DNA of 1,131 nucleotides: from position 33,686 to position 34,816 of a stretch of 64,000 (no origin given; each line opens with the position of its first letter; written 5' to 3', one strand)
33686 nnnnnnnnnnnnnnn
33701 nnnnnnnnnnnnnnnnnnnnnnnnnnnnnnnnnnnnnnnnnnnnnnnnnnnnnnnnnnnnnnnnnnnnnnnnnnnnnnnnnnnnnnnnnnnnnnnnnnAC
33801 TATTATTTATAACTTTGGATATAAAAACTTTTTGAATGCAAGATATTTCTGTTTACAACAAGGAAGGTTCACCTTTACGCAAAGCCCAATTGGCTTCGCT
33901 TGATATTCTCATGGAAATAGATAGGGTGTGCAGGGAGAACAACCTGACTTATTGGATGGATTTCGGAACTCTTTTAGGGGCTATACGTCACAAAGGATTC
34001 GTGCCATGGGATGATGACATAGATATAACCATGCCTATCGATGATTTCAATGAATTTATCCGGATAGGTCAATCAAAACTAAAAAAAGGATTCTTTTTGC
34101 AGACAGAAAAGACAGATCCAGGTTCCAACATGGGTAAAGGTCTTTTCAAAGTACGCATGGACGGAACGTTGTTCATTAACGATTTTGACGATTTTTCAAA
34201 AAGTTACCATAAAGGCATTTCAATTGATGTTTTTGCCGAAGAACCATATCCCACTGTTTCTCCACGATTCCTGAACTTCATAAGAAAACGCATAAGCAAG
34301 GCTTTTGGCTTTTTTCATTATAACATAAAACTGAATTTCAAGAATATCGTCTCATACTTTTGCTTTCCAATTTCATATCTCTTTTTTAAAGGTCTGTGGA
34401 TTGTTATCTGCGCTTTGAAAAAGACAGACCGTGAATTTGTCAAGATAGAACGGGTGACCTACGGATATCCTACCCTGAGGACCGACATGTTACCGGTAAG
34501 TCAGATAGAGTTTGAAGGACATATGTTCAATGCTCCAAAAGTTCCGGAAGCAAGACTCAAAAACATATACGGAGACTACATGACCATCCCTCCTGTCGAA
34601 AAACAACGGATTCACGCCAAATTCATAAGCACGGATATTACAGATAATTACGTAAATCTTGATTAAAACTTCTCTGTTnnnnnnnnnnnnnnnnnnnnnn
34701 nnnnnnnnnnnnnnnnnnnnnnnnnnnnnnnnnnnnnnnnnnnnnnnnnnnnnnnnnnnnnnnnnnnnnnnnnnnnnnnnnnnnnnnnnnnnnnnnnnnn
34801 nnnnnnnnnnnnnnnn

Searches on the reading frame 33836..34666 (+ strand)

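Call 37: search_protein_families(library=pfam, proteins=[window:33836-34666:+])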
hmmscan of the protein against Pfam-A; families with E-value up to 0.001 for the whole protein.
window:33836-34666:+ (276 aa): 1 family
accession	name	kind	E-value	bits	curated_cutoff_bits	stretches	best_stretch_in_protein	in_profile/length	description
PF04991.19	LicD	-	7.8e-32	111.6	22.6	1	32-246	1-227/227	LicD family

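Call 78: search_protein_families(library=ncbifam, proteins=[window:33836-34666:+], max_evalue=0.01)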
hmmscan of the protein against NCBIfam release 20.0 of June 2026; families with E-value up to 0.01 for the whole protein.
window:33836-34666:+ (276 aa): 1 family
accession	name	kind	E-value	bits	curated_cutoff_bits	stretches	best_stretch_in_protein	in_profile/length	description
NF045866.1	GGPL_Ptran_Mf1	equivalog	1.2e-21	77.9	225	1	20-75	4-59/240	diacylglycerol cholinephosphotransferase Mf1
